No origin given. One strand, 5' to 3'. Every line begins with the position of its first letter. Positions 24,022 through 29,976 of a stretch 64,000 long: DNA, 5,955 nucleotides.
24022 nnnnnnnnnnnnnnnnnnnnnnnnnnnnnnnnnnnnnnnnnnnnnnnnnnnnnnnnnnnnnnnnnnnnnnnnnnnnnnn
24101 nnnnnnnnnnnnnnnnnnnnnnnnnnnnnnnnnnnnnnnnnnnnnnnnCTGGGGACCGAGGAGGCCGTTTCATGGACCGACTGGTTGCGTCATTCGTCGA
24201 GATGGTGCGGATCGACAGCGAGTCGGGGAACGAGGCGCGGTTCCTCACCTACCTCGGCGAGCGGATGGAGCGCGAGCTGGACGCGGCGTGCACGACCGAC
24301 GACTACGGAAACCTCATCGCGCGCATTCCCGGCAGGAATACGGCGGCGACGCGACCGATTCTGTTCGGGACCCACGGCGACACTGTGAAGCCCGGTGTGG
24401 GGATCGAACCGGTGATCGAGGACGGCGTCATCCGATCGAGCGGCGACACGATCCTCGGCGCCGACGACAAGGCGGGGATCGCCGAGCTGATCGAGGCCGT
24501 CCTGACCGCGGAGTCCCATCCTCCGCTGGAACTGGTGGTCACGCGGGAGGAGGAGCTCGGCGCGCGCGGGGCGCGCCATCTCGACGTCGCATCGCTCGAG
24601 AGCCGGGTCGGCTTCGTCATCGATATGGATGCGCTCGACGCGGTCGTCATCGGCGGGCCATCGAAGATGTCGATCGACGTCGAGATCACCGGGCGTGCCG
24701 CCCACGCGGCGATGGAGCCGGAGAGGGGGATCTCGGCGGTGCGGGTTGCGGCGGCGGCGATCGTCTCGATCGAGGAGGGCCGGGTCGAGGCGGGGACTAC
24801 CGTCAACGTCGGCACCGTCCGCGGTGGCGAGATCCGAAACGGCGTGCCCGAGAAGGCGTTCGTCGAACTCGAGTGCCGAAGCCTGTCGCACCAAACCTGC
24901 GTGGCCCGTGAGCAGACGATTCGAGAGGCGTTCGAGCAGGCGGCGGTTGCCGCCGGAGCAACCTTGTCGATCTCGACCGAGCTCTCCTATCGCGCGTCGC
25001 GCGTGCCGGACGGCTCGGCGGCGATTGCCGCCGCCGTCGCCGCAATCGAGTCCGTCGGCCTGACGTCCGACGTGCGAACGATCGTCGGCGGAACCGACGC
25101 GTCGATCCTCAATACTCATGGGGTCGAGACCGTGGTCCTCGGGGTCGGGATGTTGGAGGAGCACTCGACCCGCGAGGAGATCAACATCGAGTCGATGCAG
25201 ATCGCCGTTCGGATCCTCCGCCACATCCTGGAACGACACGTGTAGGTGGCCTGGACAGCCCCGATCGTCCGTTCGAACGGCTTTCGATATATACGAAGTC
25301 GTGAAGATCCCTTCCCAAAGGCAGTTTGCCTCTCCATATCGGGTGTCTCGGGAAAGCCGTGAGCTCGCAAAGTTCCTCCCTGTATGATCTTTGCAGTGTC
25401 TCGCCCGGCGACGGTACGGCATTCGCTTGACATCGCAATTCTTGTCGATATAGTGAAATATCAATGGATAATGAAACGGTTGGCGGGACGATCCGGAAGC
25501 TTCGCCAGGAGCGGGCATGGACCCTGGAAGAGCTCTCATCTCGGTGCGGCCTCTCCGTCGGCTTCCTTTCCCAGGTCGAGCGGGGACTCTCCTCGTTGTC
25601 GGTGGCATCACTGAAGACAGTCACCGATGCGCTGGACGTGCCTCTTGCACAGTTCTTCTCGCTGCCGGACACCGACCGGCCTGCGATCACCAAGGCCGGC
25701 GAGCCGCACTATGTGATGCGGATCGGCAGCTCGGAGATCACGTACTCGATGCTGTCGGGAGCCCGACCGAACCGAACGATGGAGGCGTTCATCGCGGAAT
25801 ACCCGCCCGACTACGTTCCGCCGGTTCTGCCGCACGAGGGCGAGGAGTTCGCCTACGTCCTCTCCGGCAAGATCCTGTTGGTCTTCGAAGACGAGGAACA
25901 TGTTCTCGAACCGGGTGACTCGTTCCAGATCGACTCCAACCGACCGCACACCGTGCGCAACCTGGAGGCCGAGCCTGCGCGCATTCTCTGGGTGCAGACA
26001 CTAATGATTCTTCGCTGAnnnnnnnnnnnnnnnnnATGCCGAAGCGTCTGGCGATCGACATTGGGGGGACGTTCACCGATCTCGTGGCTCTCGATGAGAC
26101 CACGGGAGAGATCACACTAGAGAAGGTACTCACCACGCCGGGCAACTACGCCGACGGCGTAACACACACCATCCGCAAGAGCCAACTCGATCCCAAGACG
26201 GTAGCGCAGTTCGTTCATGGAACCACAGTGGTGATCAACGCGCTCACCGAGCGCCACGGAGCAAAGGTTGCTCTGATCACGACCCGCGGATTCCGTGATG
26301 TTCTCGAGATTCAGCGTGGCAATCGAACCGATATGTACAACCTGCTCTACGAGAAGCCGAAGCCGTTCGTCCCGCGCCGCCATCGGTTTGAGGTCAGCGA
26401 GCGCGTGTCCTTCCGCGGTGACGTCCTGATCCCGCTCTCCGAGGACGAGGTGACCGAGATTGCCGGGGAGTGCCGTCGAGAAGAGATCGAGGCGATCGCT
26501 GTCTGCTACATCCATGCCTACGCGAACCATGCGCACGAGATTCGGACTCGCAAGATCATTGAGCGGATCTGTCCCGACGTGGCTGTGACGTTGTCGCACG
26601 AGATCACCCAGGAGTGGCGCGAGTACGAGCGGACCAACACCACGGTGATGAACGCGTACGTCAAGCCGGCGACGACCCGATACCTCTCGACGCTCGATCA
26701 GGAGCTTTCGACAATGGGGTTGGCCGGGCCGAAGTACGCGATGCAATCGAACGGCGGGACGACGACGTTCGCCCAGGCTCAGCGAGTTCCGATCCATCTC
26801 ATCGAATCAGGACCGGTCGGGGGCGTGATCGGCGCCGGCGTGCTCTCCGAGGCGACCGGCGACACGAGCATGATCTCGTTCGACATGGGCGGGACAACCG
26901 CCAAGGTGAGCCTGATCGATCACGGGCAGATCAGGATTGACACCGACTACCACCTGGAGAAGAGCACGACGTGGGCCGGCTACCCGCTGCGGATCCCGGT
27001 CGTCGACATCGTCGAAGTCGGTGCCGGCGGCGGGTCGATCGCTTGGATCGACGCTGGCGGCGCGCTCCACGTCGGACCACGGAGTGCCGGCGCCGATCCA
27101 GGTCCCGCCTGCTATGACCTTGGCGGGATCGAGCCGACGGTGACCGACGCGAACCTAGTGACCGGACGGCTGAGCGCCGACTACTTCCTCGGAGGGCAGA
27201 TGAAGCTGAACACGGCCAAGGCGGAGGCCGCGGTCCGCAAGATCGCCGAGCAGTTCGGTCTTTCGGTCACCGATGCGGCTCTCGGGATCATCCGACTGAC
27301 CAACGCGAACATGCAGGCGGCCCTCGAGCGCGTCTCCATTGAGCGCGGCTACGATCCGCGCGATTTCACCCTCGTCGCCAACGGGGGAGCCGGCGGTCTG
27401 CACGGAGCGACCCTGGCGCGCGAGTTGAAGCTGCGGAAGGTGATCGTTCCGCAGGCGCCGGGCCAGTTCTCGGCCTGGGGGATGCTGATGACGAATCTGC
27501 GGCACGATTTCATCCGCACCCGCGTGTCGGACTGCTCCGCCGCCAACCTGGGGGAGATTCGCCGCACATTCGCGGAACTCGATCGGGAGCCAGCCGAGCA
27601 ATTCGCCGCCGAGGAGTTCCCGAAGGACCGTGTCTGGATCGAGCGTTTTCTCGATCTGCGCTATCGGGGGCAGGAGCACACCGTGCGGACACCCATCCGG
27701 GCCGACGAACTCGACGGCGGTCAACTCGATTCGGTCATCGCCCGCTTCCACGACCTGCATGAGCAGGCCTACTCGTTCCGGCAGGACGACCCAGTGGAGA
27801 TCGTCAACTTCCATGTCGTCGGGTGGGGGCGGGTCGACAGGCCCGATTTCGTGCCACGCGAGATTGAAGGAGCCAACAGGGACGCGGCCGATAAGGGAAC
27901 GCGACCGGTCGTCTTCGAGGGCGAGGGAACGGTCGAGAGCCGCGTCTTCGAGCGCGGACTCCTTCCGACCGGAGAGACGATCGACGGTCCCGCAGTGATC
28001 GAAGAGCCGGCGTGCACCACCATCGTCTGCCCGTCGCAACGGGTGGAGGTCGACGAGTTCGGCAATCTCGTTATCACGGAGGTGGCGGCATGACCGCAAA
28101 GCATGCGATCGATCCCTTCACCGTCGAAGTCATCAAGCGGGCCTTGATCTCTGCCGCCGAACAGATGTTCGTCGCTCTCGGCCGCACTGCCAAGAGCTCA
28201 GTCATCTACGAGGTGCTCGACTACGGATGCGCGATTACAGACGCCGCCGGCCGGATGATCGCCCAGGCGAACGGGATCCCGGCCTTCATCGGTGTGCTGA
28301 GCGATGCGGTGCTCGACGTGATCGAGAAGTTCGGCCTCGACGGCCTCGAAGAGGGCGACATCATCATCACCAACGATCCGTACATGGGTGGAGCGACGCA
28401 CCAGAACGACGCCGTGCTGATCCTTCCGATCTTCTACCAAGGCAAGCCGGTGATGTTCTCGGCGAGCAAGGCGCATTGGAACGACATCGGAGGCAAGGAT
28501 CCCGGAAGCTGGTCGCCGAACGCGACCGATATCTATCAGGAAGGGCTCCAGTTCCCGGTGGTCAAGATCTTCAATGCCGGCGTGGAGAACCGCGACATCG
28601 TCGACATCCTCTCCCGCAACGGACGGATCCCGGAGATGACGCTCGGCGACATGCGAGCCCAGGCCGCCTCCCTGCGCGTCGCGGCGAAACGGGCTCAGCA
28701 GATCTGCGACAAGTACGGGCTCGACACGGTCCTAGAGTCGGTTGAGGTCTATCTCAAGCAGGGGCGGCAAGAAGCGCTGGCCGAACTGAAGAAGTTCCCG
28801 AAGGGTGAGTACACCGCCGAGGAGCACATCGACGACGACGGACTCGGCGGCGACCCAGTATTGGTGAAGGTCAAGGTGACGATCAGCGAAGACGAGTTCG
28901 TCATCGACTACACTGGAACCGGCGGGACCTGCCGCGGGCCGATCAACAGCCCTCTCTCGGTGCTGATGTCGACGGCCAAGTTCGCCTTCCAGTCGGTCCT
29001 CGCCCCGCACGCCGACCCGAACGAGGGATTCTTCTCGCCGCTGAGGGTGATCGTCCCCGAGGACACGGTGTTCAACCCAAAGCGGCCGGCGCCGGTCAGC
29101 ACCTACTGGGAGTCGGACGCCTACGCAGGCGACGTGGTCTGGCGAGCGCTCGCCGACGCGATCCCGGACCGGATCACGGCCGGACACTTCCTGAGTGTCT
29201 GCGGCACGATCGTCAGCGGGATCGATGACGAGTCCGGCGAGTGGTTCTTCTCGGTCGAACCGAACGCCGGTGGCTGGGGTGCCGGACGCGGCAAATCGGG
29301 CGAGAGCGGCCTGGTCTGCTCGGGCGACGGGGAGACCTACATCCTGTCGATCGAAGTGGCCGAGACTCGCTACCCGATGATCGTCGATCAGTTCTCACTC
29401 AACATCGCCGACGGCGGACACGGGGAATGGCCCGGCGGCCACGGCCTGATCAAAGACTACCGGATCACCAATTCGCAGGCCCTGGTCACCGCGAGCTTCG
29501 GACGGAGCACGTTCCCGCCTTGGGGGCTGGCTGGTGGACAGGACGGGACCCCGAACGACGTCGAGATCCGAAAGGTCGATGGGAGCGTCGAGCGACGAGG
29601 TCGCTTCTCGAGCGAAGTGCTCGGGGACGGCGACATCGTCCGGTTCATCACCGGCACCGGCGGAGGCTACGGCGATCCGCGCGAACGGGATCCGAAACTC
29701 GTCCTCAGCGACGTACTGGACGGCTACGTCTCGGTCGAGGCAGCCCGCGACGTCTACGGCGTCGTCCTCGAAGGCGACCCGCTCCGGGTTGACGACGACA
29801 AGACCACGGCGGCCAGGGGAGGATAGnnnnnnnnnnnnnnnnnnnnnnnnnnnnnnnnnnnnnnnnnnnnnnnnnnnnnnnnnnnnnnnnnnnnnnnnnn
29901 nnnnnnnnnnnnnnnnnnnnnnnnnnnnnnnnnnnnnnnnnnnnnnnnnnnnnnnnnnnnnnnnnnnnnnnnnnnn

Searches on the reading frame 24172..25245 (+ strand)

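Call 56: search_protein_families(library=pfam, proteins=[window:24172-25245:+], max_evalue=0.00001)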
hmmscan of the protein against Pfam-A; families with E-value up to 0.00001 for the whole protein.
window:24172-25245:+ (357 aa): 4 families
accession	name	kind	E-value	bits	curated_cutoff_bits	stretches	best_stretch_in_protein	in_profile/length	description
PF07687.19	M20_dimer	-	3.1e-17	62.9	21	1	166-259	7-104/107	Peptidase dimerisation domain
PF01546.33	Peptidase_M20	-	1.9e-12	48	24.6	1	64-354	1-205/206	Peptidase family M20/M25/M40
PF05343.19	Peptidase_M42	-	9.1e-08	31.9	23.2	0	98-155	134-193/292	M42 glutamyl aminopeptidase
PF04389.22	Peptidase_M28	-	1.2e-06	28.8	21.3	1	47-156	1-96/193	Peptidase family M28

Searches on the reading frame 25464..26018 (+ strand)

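Call 57: search_protein_families(library=pfam, proteins=[window:25464-26018:+], max_evalue=0.00001)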
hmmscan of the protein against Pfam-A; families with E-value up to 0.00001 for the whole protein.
window:25464-26018:+ (184 aa): 3 families
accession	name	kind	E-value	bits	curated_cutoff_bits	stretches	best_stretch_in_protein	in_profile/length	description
PF07883.17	Cupin_2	-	1.3e-20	73.3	27.2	1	110-177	2-69/70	Cupin domain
PF01381.28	HTH_3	-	3.3e-10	40.3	23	1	10-63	1-54/55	Helix-turn-helix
PF13560.12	HTH_31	-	2.7e-07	31.2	27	1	7-62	3-59/64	Helix-turn-helix domain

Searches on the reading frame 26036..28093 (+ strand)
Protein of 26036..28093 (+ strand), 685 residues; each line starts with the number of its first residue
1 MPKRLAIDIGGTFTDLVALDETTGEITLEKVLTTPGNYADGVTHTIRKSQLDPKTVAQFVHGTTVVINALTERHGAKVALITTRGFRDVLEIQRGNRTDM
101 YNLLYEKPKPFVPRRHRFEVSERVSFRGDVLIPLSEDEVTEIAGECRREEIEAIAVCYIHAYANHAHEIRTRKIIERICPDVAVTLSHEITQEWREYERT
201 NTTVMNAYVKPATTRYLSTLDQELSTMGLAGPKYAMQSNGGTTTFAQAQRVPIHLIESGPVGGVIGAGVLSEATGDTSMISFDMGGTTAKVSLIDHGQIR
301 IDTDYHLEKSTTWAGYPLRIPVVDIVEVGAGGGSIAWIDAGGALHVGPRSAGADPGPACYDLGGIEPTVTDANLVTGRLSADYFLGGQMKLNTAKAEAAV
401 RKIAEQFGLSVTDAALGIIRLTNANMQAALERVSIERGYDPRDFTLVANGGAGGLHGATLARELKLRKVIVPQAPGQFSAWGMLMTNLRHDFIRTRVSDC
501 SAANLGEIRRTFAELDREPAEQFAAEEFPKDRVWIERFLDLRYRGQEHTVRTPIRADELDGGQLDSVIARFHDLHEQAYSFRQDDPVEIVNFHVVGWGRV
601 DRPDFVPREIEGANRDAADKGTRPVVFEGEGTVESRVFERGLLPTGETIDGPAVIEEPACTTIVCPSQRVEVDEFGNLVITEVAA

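Call 57: search_protein_families(library=pfam, proteins=[window:26036-28093:+], max_evalue=0.00001)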
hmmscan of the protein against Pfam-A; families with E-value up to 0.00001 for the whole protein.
window:26036-28093:+ (685 aa): 3 families
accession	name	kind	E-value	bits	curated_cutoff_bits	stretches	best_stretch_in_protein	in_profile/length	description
PF01968.24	Hydantoinase_A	-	5.2e-97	325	22.9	1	199-491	1-290/291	Hydantoinase/oxoprolinase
PF05378.19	Hydant_A_N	-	1.7e-52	178.2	25.2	1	4-179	1-176/176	Hydantoinase/oxoprolinase N-terminal region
PF19278.4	Hydant_A_C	-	9.9e-17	61.4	21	1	502-675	8-185/193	Hydantoinase/oxoprolinase C-terminal domain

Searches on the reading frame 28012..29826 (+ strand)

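Call 57: search_protein_families(library=pfam, proteins=[window:28012-29826:+], max_evalue=0.00001)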
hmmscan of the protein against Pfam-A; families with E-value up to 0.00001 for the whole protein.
window:28012-29826:+ (604 aa): 1 family
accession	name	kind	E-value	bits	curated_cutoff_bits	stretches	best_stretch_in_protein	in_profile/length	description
PF02538.19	Hydantoinase_B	-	1.1e-167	559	26.8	1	34-556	1-519/519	Hydantoinase B/oxoprolinase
